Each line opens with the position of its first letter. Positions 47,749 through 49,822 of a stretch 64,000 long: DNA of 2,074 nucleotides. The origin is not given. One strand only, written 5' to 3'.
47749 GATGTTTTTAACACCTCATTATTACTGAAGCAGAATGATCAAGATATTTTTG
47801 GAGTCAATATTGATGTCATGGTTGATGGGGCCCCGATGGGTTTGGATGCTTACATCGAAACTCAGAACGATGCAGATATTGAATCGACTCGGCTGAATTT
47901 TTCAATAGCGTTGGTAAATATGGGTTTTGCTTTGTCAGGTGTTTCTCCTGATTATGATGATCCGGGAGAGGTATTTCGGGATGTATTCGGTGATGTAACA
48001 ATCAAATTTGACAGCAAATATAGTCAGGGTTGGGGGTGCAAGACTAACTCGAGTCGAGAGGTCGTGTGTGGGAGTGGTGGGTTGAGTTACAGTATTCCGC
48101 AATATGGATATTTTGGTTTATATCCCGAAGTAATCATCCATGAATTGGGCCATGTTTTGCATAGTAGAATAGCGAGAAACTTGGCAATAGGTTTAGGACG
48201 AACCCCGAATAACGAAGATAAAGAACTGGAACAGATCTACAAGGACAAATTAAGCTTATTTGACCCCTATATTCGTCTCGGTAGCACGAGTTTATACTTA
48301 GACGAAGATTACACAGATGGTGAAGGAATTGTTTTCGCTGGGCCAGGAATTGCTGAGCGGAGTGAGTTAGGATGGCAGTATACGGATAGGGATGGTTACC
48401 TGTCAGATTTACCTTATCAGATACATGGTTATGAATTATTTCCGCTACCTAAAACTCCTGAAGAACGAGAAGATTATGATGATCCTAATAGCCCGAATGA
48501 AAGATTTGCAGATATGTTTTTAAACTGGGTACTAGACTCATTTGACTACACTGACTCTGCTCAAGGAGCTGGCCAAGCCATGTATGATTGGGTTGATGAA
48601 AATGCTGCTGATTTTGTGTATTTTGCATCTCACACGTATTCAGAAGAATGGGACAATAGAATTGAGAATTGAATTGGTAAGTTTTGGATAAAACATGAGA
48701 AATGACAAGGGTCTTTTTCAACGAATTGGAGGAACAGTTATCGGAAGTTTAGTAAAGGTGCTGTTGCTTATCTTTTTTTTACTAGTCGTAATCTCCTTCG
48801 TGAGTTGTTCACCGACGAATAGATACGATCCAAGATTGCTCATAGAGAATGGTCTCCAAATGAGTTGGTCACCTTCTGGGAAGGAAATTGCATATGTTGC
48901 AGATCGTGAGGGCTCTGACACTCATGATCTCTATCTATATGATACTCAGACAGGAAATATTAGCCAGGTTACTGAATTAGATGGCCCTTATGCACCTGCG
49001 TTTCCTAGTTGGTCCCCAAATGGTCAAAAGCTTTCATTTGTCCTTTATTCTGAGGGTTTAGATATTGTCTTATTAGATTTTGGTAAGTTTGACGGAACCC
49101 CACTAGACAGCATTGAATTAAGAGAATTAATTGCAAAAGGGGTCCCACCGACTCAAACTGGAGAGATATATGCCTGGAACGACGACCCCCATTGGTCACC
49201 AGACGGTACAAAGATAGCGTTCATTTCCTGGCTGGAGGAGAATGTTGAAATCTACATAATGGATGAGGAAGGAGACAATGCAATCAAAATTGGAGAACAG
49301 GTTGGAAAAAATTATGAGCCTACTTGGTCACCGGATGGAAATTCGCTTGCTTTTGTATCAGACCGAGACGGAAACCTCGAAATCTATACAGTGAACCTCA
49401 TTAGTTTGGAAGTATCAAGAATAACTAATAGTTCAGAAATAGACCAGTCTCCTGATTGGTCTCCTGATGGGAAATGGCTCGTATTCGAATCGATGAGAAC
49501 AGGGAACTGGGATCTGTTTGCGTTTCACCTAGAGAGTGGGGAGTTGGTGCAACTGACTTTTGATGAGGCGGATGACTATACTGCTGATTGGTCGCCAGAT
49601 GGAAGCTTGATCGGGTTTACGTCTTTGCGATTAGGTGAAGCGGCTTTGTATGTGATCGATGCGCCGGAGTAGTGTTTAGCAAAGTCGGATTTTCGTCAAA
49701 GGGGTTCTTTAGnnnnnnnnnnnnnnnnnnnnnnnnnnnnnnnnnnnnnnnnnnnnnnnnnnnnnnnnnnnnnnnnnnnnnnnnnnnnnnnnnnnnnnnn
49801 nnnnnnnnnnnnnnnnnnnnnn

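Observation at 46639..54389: Two parallel LysM proteins whose catalytic halves lie in the AT-rich cassettes (chimeric genes)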

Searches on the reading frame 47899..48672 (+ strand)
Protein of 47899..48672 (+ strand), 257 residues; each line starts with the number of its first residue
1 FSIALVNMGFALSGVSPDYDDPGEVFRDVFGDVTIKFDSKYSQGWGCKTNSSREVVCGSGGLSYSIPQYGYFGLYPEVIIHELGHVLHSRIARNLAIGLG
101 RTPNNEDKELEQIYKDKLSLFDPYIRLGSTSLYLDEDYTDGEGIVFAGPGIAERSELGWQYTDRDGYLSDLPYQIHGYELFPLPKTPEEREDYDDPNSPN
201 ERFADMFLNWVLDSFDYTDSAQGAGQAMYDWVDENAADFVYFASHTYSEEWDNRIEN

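Call 48: predict_structure(alignment_id=A2)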
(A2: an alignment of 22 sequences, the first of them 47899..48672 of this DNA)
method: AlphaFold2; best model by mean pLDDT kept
length: 257 residues; sequences in the alignment: 22
mean_pLDDT: 81.2   pTM: 0.83
mean pLDDT of the five models: 81.2, 81.0, 80.9, 80.4, 80.4
residues with pLDDT >= 90: 129; 70-90: 54; 50-70: 55; < 50: 19
segments of 3 or more residues with pLDDT < 50: 65-69, 162-171
pLDDT, mean of each block of 10 residues (from residue 1): 91 95 96 89 72 89 53 77 96 97 94 96 91 63 59 65 44 61 65 66 93 90 89 96 97 87
secondary structure, 60 per line:
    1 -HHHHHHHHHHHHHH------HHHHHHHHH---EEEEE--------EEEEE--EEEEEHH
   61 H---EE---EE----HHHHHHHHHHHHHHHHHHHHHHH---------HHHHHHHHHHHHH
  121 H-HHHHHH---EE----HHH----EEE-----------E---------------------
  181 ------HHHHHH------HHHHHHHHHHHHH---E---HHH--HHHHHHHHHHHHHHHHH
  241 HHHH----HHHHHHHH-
elements in order: H2-15 H22-30 E34-38 E47-51 E54-58 H76-98 H108-121 H123-128 E145-147 H187-192 H199-211 H224-244 H249-256

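Call 53: fold_search(model_id=the predicted structure, library=pdb)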
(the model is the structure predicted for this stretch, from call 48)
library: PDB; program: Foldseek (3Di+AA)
matches with E <= 10: 29; with E <= 0.001: 0
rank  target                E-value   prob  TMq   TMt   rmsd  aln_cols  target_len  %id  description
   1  1pwp_B                5.5e-01  0.30  0.30  0.13  13.5       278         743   11  Crystal Structure of the Anthrax Lethal Factor complexed with Small Molecule Inhibitor NSC 12155 (released 2004-01-13)
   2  6wjj_I                1.1e+00  0.21  0.26  0.12  12.3       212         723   13  Anthrax octamer prechannel bound to full-length lethal factor (released 2020-12-16)
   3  1pwv_A                1.3e+00  0.20  0.31  0.13  13.4       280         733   11  Crystal structure of Anthrax Lethal Factor wild-type protein complexed with an optimised peptide substrate. (released 2004-02-03)
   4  7cww                  1.8e+00  0.05  0.15  0.12  15.7       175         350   18  Crystal structure of TsrL (released 2021-09-15)
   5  8cvi_A                2.1e+00  0.03  0.13  0.13  18.9       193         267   16  Cryo-EM structure of the supercoiled EPEC H6 flagellar filament core Curly I waveform (released 2022-09-07)
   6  4qhi_D                4.0e+00  0.11  0.17  0.35   9.5       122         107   13  Crystal structure of Methanocaldococcus jannaschii selecase mutant R36W (released 2014-07-16)
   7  9fka_A                4.0e+00  0.02  0.15  0.10  18.5       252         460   10  Cryo-EM structure of the reduced cytochrome bd oxidase from M. tuberculosis (released 2025-02-12)
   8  4dv8                  4.4e+00  0.12  0.25  0.14   8.8       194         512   11  Anthrax Lethal Factor metalloproteinase in complex with the Hydroxamic acid based small molecule PT8421 (released 2012-03-14)
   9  7agj_B                4.4e+00  0.01  0.12  0.06  18.4       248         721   14  Ribonucleotide Reductase R1 protein from Aquifex aeolicus (released 2021-10-06)
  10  4xm6                  4.7e+00  0.04  0.25  0.15  12.7       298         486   10  Anthrax toxin lethal factor with ligand-induced binding pocket (released 2015-11-11)
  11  4pkq                  5.2e+00  0.11  0.26  0.14   8.6       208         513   10  Anthrax toxin lethal factor with bound zinc (released 2014-11-12)
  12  4pkw                  5.7e+00  0.08  0.23  0.13  11.1       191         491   10  Anthrax toxin lethal factor with bound small molecule inhibitor GM6001 (released 2014-11-12)
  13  3c37_A                6.6e+00  0.03  0.21  0.24  20.2       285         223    8  X-ray structure of the putative Zn-dependent peptidase Q74D82 at the resolution 1.7 A. Northeast Structural Genomics C (released 2008-02-12)
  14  7yi2_A                6.6e+00  0.02  0.15  0.11  13.9       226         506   12  Cryo-EM structure of Rpd3S in loose-state Rpd3S-NCP complex (released 2023-06-14)
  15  9m6x_A                7.0e+00  0.06  0.10  0.21   8.2        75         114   15  Cryo-EM structure of bacteriophage NF5 neck (released 2025-12-17)
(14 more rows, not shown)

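Call 78: fold_search(model_id=the predicted structure, library=viral)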
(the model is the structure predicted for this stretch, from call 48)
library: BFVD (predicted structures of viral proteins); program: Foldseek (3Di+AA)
matches with E <= 10: 69; with E <= 0.001: 0
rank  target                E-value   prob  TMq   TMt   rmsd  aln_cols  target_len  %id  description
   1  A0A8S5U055            1.1e-01  0.75  0.33  0.32   9.6       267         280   10  Lethal factor (Fragment) [Siphoviridae sp. ctwnj8]
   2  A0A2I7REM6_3          2.1e-01  0.14  0.19  0.05  22.5       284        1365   10  Coil containing protein [Vibrio phage 1.169.O._10N.261.52.B1]
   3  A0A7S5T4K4            2.3e-01  0.30  0.25  0.12  16.2       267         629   14  (no name in the UniProt tables at hand)
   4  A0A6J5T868            2.5e-01  0.57  0.31  0.34  11.8       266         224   12  Uncharacterized protein [uncultured Caudovirales phage]
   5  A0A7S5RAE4            4.2e-01  0.11  0.16  0.11  16.9       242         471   10  (no name in the UniProt tables at hand)
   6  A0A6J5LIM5            5.1e-01  0.69  0.32  0.38   8.6       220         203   14  Uncharacterized protein [uncultured Caudovirales phage]
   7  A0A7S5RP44            6.5e-01  0.13  0.16  0.14  11.5       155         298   13  (no name in the UniProt tables at hand)
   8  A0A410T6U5            7.2e-01  0.10  0.19  0.13  18.8       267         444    9  (no name in the UniProt tables at hand)
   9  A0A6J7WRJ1            7.2e-01  0.06  0.17  0.09  16.3       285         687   14  VWFA domain containing protein [uncultured Caudovirales phage]
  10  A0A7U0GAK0            1.1e+00  0.12  0.24  0.18  15.4       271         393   13  VWA-like domain-containing protein [Klebsiella phage vB_KpP_FBKp27]
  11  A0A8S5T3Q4            1.2e+00  0.15  0.24  0.34  10.4       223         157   13  Uncharacterized protein (Fragment) [Siphoviridae sp. ctaA31]
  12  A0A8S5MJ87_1          1.4e+00  0.11  0.24  0.07  14.2       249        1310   13  ATP dependent DNA helicase [CrAss-like virus sp. ctcfK29]
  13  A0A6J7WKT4            1.4e+00  0.47  0.22  0.38   4.3        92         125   15  SprT Protein SprT [uncultured Caudovirales phage]
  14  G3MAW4                1.4e+00  0.12  0.20  0.20  11.8       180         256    9  Gp584 [Bacillus phage G]
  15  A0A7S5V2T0            1.4e+00  0.12  0.18  0.15  11.5       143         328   10  (no name in the UniProt tables at hand)
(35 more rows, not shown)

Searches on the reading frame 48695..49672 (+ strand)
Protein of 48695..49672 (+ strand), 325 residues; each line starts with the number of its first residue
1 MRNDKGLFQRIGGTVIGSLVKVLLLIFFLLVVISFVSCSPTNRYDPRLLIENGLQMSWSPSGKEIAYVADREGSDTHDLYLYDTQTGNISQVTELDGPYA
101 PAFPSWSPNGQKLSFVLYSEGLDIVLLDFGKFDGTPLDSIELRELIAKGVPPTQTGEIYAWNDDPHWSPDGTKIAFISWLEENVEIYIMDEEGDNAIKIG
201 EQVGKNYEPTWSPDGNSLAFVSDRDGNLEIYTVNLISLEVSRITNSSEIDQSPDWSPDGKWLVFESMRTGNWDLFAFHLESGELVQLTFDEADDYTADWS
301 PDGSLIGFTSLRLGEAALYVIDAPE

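Call 3: search_protein_families(library=pfam, proteins=[window:48695-49672:+], max_evalue=0.01)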
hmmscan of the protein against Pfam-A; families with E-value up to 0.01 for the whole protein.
window:48695-49672:+ (325 aa): 13 families
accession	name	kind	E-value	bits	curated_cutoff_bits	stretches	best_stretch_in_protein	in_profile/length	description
PF07676.18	PD40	-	4.3e-42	141.7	20.9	3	241-275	2-37/38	WD40-like Beta Propeller Repeat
PF00930.27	DPPIV_N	-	2.6e-18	66.3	22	3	76-195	22-136/354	Dipeptidyl peptidase IV (DPP IV) N-terminal region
PF25174.1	Beta-prop_THOC3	-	1.1e-10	41.4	305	1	167-306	54-186/272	THOC3 beta-propeller domain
PF08662.17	eIF2A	-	1.2e-05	25.7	20.5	1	164-263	64-159/194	Eukaryotic translation initiation factor eIF2A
PF23414.1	Beta-prop_EML_2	-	2.2e-05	24.4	90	1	166-286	46-160/266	Echinoderm microtubule-associated protein second beta-propeller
PF25460.1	Beta-prop_Aladin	-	5.6e-05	22.9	171.1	0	166-266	117-213/340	Aladin seven-bladed propeller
PF14583.12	Pectate_lyase22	-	9.5e-05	21.7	30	0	183-244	59-280/386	Oligogalacturonate lyase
PF23389.1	Beta-prop_WDR19_1st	-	9.7e-05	22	27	0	167-265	5-99/325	WDR19 first beta-propeller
PF02897.21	Peptidase_S9_N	-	0.00016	21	24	0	55-118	128-189/414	Prolyl oligopeptidase, N-terminal beta-propeller domain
PF24797.1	Beta-prop_WDR35_TULP_N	-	0.00037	20.2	80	0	166-232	122-184/332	WDR35/TULP4 N-terminal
PF12894.13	ANAPC4_WD40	-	0.00098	19.8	22.9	0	210-234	45-68/91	Anaphase-promoting complex subunit 4 WD40 domain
PF08450.18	SGL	-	0.0038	17.3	26.3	0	229-305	116-190/246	SMP-30/Gluconolactonase/LRE-like region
PF00400.38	WD40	-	0.0066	17.4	27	0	211-231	19-38/39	WD domain, G-beta repeat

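Call 103: search_protein_families(library=padloc, proteins=[window:48695-49672:+], max_evalue=0.001)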
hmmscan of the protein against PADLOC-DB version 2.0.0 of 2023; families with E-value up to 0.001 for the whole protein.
window:48695-49672:+ (325 aa): 1 family
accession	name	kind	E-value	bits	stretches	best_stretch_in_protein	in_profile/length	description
PDLC04716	PDC-M58B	-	7.6e-07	27.3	0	57-109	34-86/165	-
